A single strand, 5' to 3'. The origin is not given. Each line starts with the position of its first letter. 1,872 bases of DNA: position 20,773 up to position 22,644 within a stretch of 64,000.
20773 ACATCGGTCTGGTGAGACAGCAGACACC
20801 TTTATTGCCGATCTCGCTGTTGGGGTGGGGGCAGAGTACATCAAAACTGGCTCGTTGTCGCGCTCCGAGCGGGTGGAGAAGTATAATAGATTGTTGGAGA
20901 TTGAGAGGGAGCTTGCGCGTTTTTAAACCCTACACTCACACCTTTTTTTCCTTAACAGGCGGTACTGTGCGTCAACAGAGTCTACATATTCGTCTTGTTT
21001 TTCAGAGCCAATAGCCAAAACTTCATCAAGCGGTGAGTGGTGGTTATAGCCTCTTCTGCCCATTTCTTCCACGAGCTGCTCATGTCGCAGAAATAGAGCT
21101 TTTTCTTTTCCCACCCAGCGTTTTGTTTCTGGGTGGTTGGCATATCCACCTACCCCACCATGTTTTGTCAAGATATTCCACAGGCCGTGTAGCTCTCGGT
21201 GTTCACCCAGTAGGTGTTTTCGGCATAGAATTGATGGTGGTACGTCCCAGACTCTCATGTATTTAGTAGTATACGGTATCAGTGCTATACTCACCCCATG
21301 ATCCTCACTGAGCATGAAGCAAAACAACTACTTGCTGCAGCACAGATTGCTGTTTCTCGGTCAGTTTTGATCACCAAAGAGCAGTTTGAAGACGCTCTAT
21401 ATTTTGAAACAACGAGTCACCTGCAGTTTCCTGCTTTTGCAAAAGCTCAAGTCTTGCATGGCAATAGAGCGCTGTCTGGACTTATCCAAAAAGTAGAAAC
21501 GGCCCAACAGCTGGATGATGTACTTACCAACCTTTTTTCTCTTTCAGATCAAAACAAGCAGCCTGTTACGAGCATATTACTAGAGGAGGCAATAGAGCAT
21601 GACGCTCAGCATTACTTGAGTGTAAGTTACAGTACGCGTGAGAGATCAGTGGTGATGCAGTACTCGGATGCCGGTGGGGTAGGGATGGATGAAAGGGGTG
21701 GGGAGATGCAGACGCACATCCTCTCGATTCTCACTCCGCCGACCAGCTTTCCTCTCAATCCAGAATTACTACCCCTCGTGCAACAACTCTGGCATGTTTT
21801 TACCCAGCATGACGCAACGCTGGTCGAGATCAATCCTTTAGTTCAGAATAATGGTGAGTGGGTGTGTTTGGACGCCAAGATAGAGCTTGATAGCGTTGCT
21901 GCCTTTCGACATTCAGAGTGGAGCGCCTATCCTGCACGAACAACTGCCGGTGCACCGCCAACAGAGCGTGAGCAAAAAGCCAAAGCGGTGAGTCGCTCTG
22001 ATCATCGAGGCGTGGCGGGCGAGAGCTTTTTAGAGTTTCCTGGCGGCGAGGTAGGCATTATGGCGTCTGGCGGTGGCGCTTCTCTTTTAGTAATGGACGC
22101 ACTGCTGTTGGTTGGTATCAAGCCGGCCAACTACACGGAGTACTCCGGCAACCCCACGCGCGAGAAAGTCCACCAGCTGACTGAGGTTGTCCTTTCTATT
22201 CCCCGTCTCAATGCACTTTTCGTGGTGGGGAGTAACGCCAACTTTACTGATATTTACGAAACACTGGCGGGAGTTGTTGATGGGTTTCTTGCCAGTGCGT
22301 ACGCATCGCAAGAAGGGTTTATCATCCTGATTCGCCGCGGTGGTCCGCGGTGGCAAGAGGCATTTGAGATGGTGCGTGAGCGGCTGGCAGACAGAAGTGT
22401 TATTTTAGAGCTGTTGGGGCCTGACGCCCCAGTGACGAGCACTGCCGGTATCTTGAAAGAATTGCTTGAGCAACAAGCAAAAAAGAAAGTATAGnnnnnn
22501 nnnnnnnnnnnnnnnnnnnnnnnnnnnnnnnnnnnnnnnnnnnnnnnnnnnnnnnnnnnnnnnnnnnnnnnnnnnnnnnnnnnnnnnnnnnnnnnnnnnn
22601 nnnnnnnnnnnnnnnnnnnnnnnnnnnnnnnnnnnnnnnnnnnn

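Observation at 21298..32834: The cas12a cassette splits a sucC-like / sucD-like / citrate-synthase-like (ATP-citrate-lyase-type) gene set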

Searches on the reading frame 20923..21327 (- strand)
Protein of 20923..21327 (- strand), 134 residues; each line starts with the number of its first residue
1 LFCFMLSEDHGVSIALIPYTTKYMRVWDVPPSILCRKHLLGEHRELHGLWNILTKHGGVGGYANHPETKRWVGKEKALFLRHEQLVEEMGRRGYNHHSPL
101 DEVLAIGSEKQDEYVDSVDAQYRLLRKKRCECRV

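Call 3: search_protein_families(library=pfam, proteins=[window:20923-21327:-], max_evalue=0.01)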
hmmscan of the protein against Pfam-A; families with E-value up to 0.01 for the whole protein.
window:20923-21327:- (134 aa): 1 family
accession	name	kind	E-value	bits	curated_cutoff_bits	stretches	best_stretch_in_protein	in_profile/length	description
PF03013.19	Pyr_excise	-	4.6e-26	91.4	23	1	24-100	1-79/81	Pyrimidine dimer DNA glycosylase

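Call 4: search_protein_families(library=ncbifam, proteins=[window:20923-21327:-], max_evalue=0.01)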
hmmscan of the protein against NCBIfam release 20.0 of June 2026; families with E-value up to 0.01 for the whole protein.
window:20923-21327:- (134 aa): 1 family
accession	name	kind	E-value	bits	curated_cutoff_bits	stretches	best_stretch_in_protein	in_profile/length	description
TIGR02328.1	TIGR02328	hypoth_equivalog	0.0073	16.8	121.15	0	32-98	10-70/120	TIGR02328 family protein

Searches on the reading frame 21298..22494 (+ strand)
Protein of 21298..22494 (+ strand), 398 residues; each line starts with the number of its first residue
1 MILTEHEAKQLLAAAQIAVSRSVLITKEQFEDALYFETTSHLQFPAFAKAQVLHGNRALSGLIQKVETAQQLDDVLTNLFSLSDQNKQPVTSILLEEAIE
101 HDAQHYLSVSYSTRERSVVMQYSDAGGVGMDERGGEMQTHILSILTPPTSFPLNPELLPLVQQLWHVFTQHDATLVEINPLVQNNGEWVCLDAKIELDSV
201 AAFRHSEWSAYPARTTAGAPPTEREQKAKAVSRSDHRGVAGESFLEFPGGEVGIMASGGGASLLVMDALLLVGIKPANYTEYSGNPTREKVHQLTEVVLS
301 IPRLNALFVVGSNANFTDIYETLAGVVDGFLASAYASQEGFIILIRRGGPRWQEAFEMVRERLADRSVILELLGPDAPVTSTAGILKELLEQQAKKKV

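Call 3: search_protein_families(library=pfam, proteins=[window:21298-22494:+], max_evalue=0.01)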
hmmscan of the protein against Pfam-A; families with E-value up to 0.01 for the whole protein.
window:21298-22494:+ (398 aa): 4 families
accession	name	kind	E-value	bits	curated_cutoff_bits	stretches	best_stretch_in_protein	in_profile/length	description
PF16114.10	Citrate_bind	-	4.7e-24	85.3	26.8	1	229-381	8-169/177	ATP citrate lyase citrate-binding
PF08442.15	ATP-grasp_2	-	3e-17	63.4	29.5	2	3-132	2-134/202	ATP-grasp domain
PF24948.1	Citrate_synth_N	-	1.4e-11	44.7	83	1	4-206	6-229/232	ATP-citrate synthase ATP-grasp domain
PF13549.11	ATP-grasp_5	-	0.0068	16.2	27.6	0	2-29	9-36/221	ATP-grasp domain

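Call 4: search_protein_families(library=ncbifam, proteins=[window:21298-22494:+], max_evalue=0.01)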
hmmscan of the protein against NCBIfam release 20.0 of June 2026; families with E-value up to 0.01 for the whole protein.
window:21298-22494:+ (398 aa): 3 families
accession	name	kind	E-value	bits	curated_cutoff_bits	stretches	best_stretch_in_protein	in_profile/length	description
TIGR01016.1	sucCoAbeta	subfamily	1.1e-36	126.7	375.55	2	158-309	178-316/386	succinate-CoA ligase subunit beta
NF001913.0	PRK00696.1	equivalog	1.1e-36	126.6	370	2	158-309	178-316/388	ADP-forming succinate--CoA ligase subunit beta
NF010647.0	PRK14046.1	equivalog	4e-21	75.5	604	2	161-309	181-316/392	malate--CoA ligase subunit beta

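Call 9: find_encoding_contigs(protein=window:21298-22494:+, flank=10000, max_places=10)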
Protein window:21298-22494:+ (398 aa): 4 contigs read that carry it; 4 places shown.
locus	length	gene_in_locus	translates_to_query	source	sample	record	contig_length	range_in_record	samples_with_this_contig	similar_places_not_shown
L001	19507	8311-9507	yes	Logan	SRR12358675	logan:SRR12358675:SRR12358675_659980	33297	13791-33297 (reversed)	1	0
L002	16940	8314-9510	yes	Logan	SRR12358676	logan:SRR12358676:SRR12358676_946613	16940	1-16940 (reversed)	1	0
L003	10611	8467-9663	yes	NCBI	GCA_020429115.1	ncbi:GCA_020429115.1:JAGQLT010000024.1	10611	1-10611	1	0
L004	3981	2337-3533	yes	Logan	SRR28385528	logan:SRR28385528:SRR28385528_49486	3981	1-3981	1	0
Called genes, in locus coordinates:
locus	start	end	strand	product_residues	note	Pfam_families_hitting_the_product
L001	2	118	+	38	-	?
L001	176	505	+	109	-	PF12840:HTH_20 (weak), PF01022:HTH_5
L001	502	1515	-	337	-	PF01757:Acyl_transf_3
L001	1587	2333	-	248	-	PF13098:Thioredoxin_2, PF13462:Thioredoxin_4, PF01323:DSBA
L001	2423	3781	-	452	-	PF13229:Beta_helix, PF05048:NosD, PF13229:Beta_helix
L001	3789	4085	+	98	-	-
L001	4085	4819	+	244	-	PF14014:DUF4230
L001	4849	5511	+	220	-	-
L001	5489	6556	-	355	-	PF01702:TGT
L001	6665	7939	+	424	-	PF03952:Enolase_N, PF00113:Enolase_C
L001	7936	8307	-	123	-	PF03013:Pyr_excise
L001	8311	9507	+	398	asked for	PF08442:ATP-grasp_2, PF24948:Citrate_synth_N, PF16114:Citrate_bind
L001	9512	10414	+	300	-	PF02629:CoA_binding, PF13380:CoA_binding_2 (weak), PF00549:Ligase_CoA, PF13607:Succ_CoA_lig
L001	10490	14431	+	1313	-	PF18501:REC1, PF18516:RuvC_1, PF18510:NUC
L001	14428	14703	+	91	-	-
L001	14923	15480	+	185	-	PF01930:Cas_Cas4, PF12705:PDDEXK_1 (faint)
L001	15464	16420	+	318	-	PF01867:Cas_Cas1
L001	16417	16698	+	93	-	PF09827:CRISPR_Cas2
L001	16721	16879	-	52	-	-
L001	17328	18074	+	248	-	PF00285:Citrate_synt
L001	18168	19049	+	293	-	PF04018:VCA0040-like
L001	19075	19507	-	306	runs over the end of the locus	PF02492:cobW, PF03205:MobB (faint), PF07683:CobW_C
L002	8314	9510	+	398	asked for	PF08442:ATP-grasp_2, PF24948:Citrate_synth_N, PF16114:Citrate_bind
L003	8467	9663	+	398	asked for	PF08442:ATP-grasp_2, PF24948:Citrate_synth_N, PF16114:Citrate_bind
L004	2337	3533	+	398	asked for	PF08442:ATP-grasp_2, PF24948:Citrate_synth_N, PF16114:Citrate_bind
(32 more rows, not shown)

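Call 11: find_homologous_proteins(query=window:21298-22494:+, max_evalue=1e-10)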
Query window:21298-22494:+ (398 aa): 1877 proteins with E <= 1e-10 among 8000 candidates; the best 120 are listed.
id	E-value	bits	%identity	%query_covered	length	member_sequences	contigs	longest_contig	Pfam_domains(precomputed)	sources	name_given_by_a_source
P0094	1.7e-258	875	100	100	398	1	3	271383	PF08442.16,PF16114.11,PF24948.2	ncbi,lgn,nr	ncbi:MAG: hypothetical protein H6774_01165 [Pseudomonadales bacterium]|nr:hypothetical protein [Cand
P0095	9.7e-146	504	59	98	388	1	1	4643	PF08442.16,PF16114.11,PF24948.2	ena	-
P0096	8.3e-145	500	61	98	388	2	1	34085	PF08442.16,PF16114.11,PF24948.2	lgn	-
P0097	4.1e-143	495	58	98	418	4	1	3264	PF08442.16,PF16114.11,PF24948.2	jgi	jgi:succinyl-CoA synthetase beta subunit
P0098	5.3e-142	491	57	98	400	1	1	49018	PF08442.16,PF16114.11,PF24948.2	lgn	-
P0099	1.2e-141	490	58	99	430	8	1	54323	PF08442.16,PF16114.11,PF13549.12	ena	-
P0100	7.0e-141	488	57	98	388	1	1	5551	PF08442.16,PF16114.11,PF24948.2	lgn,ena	-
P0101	2.1e-140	486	59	98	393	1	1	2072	PF08442.16,PF16114.11,PF24948.2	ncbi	-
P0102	2.2e-140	486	56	99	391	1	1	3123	PF08442.16,PF16114.11,PF24948.2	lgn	-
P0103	3.8e-140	485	58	98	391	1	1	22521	PF08442.16,PF16114.11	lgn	-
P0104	3.2e-139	482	56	100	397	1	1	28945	PF08442.16,PF16114.11,PF13549.12,PF24948.2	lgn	-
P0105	1.5e-138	480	56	98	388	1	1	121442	PF08442.16,PF16114.11,PF24948.2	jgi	jgi:ATP-citrate lyase beta-subunit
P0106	2.4e-138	479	56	100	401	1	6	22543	PF08442.16,PF16114.11,PF13549.12,PF24948.2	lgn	-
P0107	2.5e-138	479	57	98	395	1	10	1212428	PF08442.16,PF16114.11,PF24948.2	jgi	jgi:succinyl-CoA synthetase beta subunit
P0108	4.6e-138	478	55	98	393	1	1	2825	PF08442.16,PF16114.11,PF24948.2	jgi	jgi:succinyl-CoA synthetase beta subunit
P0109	6.4e-138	478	57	100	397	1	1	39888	PF08442.16,PF16114.11,PF24948.2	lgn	-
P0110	4.6e-137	475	55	98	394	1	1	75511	PF08442.16,PF16114.11,PF24948.2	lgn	-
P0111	5.2e-137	475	59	99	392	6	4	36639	PF08442.16,PF16114.11,PF24948.2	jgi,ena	jgi:succinyl-CoA synthetase beta subunit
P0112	1.4e-136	473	58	98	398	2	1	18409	PF08442.16,PF16114.11,PF13549.12,PF24948.2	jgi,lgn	-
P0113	5.2e-136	472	58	98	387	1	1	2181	PF08442.16,PF16114.11,PF13549.12,PF24948.2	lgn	-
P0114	6.1e-136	471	58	99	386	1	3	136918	PF08442.16,PF16114.11,PF24948.2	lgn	-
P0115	4.0e-135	469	55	98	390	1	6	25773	PF08442.16,PF16114.11,PF13549.12,PF24948.2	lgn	-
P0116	2.0e-134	466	58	98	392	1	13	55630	PF08442.16,PF16114.11,PF13549.12,PF24948.2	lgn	-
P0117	2.2e-134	466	56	99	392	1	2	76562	PF08442.16,PF16114.11,PF24948.2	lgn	-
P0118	6.4e-134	465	57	98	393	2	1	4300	PF08442.16,PF16114.11,PF24948.2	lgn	-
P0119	1.3e-133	464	57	98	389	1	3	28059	PF08442.16,PF16114.11,PF24948.2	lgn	-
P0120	2.8e-133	463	57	98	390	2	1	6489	PF08442.16,PF16114.11,PF24948.2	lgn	-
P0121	2.4e-132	459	56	98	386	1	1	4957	PF08442.16,PF16114.11,PF24948.2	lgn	-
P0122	3.1e-132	459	55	98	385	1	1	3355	PF08442.16,PF16114.11,PF24948.2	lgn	-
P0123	5.9e-132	458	56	98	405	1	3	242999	PF08442.16,PF16114.11,PF24948.2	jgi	jgi:ATP-citrate lyase beta-subunit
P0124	8.5e-132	458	55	99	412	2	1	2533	PF08442.16,PF16114.11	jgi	-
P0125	2.1e-131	456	57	98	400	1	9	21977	PF08442.16,PF16114.11,PF24948.2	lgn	-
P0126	2.9e-131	456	55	98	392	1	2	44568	PF08442.16,PF16114.11,PF24948.2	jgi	jgi:succinyl-CoA synthetase beta subunit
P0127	3.7e-131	456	54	99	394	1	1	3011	PF08442.16,PF16114.11,PF24948.2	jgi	jgi:succinyl-CoA synthetase beta subunit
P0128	6.2e-131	455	55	98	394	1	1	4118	PF08442.16,PF16114.11,PF24948.2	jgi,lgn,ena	-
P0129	7.9e-131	454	55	98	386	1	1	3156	PF08442.16,PF16114.11,PF24948.2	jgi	jgi:succinyl-CoA synthetase beta subunit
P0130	8.5e-131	454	56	98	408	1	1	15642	PF08442.16,PF16114.11,PF24948.2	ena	-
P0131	1.1e-130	454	55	98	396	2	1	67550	PF08442.16,PF16114.11,PF13549.12,PF24948.2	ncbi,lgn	-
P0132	1.4e-130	454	54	98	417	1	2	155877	PF08442.16,PF16114.11,PF24948.2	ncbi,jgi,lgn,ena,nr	ncbi:MAG: hypothetical protein COU69_02145 [Candidatus Pacebacteria bacterium CG10_big_fil_rev_8_21_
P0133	1.5e-130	454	55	98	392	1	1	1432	PF08442.16,PF16114.11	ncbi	-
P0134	2.8e-130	453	56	98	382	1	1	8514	PF08442.16,PF16114.11,PF13549.12,PF24948.2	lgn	-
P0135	2.2e-129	450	52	98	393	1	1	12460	PF08442.16,PF16114.11,PF24948.2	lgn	-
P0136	2.4e-129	450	55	98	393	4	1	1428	PF08442.16,PF16114.11,PF13549.12,PF24948.2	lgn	-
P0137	6.6e-129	448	56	98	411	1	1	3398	PF08442.16,PF16114.11,PF24948.2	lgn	-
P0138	6.8e-129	448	56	98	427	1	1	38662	PF08442.16,PF16114.11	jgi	-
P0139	1.2e-128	447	55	98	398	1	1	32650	PF08442.16,PF16114.11,PF13549.12,PF24948.2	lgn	-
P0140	4.9e-128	445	53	99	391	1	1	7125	PF08442.16,PF16114.11,PF13549.12,PF24948.2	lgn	-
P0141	3.5e-127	442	50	98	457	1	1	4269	PF08442.16,PF16114.11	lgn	-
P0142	1.3e-126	441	55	98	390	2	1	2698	PF08442.16,PF16114.11,PF13549.12,PF24948.2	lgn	-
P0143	2.4e-126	440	54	98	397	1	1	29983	PF08442.16,PF16114.11,PF13549.12,PF24948.2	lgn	-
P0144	2.5e-126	440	53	99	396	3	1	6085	PF08442.16,PF16114.11,PF24948.2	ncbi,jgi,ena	-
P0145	1.2e-125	437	57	86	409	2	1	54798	PF08442.16,PF16114.11,PF24948.2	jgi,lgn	jgi:succinyl-CoA synthetase beta subunit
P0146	6.3e-125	435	53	98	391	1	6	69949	PF08442.16,PF16114.11,PF24948.2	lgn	-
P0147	1.2e-124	434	53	98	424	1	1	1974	PF08442.16,PF16114.11,PF24948.2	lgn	-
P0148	2.1e-124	433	53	100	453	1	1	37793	PF08442.16,PF16114.11,PF24948.2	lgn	-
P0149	3.0e-124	433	52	99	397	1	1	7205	PF08442.16,PF16114.11,PF24948.2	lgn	-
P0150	3.3e-124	433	55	98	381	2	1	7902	PF08442.16,PF16114.11,PF13549.12,PF24948.2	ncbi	ncbi:MAG TPA: ATP citrate lyase citrate-binding domain-containing protein [Patescibacteria group bac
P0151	4.5e-124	432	54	98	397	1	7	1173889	PF08442.16,PF16114.11,PF13549.12,PF24948.2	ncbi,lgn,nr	ncbi:MAG: succinyl-CoA ligase subunit beta [Patescibacteria group bacterium]|nr:MAG: succinyl-CoA li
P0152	5.0e-124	432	53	99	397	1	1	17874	PF08442.16,PF16114.11,PF13549.12,PF24948.2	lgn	-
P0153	5.1e-124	432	52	98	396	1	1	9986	PF08442.16,PF16114.11,PF13549.12,PF24948.2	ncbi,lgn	-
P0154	2.1e-123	430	53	96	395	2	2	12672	PF08442.16,PF16114.11,PF13549.12,PF24948.2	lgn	-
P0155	3.2e-123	429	53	98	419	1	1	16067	PF08442.16,PF16114.11,PF24948.2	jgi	jgi:succinyl-CoA synthetase beta subunit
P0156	5.7e-123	429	52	98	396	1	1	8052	PF08442.16,PF16114.11,PF13549.12,PF24948.2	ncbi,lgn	-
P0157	1.6e-122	427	52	98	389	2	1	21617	PF08442.16,PF16114.11,PF24948.2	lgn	-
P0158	4.4e-122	426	53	98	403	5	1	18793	PF08442.16,PF16114.11,PF13549.12,PF24948.2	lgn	-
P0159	9.2e-122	425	52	98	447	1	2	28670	PF08442.16,PF16114.11,PF24948.2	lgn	-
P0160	1.0e-121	424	51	98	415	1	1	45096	PF08442.16,PF16114.11,PF13549.12,PF24948.2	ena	-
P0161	3.7e-121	423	51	99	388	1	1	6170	PF08442.16,PF16114.11,PF13549.12,PF24948.2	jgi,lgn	jgi:ATP-citrate lyase beta-subunit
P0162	4.3e-121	422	53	98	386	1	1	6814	PF08442.16,PF16114.11,PF13549.12,PF24948.2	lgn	-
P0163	8.3e-121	422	53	100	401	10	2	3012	PF08442.16,PF16114.11,PF24948.2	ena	-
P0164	1.2e-120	421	52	98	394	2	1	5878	PF08442.16,PF16114.11,PF13549.12,PF24948.2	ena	-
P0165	5.7e-120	419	52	98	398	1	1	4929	PF08442.16,PF16114.11,PF13549.12,PF24948.2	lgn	-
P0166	1.4e-119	418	52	100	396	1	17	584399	PF08442.16,PF16114.11,PF13549.12,PF24948.2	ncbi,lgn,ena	-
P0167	3.8e-119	416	50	98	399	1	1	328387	PF08442.16,PF16114.11,PF13549.12,PF24948.2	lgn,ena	-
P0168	8.0e-119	415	53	98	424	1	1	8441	PF08442.16,PF16114.11,PF24948.2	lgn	-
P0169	1.1e-117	411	51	98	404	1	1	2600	PF08442.16,PF16114.11,PF24948.2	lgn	-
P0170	1.1e-117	411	51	98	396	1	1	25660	PF08442.16,PF16114.11,PF24948.2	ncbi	-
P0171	2.2e-117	410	53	98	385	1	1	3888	PF08442.16,PF16114.11,PF24948.2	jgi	-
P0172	1.1e-116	408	49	100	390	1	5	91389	PF08442.16,PF16114.11,PF24948.2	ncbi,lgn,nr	ncbi:MAG: hypothetical protein H6773_03750 [Pseudomonadales bacterium]|nr:hypothetical protein [Cand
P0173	3.7e-116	406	53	99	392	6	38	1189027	PF08442.16,PF16114.11,PF24948.2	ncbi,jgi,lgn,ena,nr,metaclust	ncbi:MAG: hypothetical protein GW762_04495 [Candidatus Pacebacteria bacterium]|nr:hypothetical prote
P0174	5.2e-116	406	51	100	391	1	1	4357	PF08442.16,PF16114.11,PF24948.2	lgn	-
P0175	5.8e-116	406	50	98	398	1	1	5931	PF08442.16,PF16114.11,PF24948.2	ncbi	-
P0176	6.2e-115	402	50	98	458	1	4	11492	PF08442.16,PF16114.11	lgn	-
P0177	3.9e-113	396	49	99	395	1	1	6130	PF08442.16,PF16114.11,PF24948.2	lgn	-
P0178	6.4e-109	382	55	84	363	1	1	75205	PF08442.16,PF16114.11,PF24948.2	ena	-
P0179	2.5e-99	351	54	81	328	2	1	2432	PF08442.16,PF16114.11,PF13549.12,PF24948.2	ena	-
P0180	2.2e-96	341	47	99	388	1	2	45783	PF08442.16,PF16114.11,PF13549.12,PF24948.2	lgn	-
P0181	2.4e-96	341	46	100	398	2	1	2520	PF08442.16,PF16114.11,PF24948.2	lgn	-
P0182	1.2e-95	339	47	99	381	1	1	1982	PF08442.16,PF16114.11,PF13549.12,PF24948.2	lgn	-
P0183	1.2e-95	339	46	99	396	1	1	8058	PF08442.16,PF16114.11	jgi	jgi:ATP-citrate lyase beta-subunit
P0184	1.5e-94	335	48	94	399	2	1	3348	PF08442.16,PF16114.11,PF24948.2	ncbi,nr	ncbi:MAG TPA: ATP citrate lyase citrate-binding domain-containing protein [Patescibacteria group bac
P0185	1.6e-93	332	46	98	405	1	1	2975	PF08442.16,PF16114.11,PF24948.2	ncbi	-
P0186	1.3e-92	329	47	98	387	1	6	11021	PF08442.16,PF16114.11,PF24948.2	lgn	-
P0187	1.3e-92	329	47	100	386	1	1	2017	PF08442.16,PF16114.11,PF24948.2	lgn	-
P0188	1.5e-92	329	47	97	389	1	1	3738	PF08442.16,PF16114.11,PF24948.2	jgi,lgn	jgi:succinyl-CoA synthetase beta subunit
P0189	1.7e-92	328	47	97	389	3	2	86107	PF08442.16,PF16114.11,PF24948.2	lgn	-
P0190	3.0e-92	328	48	97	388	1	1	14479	PF08442.16,PF16114.11,PF24948.2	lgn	-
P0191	5.2e-92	327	45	100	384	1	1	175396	PF08442.16,PF16114.11,PF24948.2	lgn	-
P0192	1.9e-91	325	47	100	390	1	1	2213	PF08442.16,PF16114.11,PF24948.2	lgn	-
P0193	5.3e-91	323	45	97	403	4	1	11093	PF08442.16,PF16114.11,PF24948.2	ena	-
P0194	9.2e-91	323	46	94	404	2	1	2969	PF08442.16,PF16114.11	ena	-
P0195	1.8e-90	322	48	96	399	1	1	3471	PF08442.16,PF16114.11,PF24948.2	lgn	-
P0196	1.8e-90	322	48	98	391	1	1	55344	PF08442.16,PF16114.11,PF24948.2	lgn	-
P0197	2.7e-90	321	47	97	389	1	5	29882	PF08442.16,PF16114.11,PF24948.2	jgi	jgi:ATP-citrate lyase beta-subunit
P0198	2.8e-90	321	43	100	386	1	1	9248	PF08442.16,PF16114.11,PF13549.12,PF24948.2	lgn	-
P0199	3.1e-90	321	46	95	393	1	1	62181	PF08442.16,PF16114.11,PF13549.12,PF24948.2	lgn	-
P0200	4.1e-90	321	47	97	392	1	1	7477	PF08442.16,PF16114.11,PF24948.2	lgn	-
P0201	9.6e-90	319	46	99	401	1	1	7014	PF08442.16,PF16114.11,PF13549.12,PF24948.2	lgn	-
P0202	1.6e-89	319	42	100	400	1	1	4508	PF08442.16,PF16114.11,PF13549.12,PF24948.2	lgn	-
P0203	1.9e-89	318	47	100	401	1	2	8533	PF08442.16,PF16114.11,PF24948.2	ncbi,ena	-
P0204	1.3e-88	316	44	99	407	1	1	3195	PF08442.16,PF16114.11,PF24948.2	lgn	-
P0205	2.8e-88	315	44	99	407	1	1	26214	PF08442.16,PF16114.11,PF24948.2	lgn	-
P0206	5.7e-88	313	57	64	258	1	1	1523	PF16114.11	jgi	jgi:succinyl-CoA synthetase beta subunit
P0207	8.2e-88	313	45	100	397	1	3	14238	PF08442.16,PF16114.11,PF24948.2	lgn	-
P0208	8.5e-88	313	46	94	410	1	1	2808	PF08442.16,PF16114.11,PF24948.2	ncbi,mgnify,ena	ncbi:MAG: ATP citrate lyase citrate-binding domain-containing protein [Patescibacteria group bacteri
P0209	1.8e-87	312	46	96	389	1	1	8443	PF08442.16,PF16114.11,PF24948.2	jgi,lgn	jgi:succinyl-CoA synthetase beta subunit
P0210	3.0e-87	311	43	99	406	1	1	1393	PF08442.16,PF16114.11,PF24948.2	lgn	-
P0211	3.7e-87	311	44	99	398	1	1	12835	PF08442.16,PF16114.11,PF24948.2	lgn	-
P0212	1.2e-86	309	45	97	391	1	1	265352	PF08442.16,PF16114.11,PF24948.2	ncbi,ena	-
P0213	1.6e-86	309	44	99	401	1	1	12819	PF08442.16,PF16114.11,PF24948.2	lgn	-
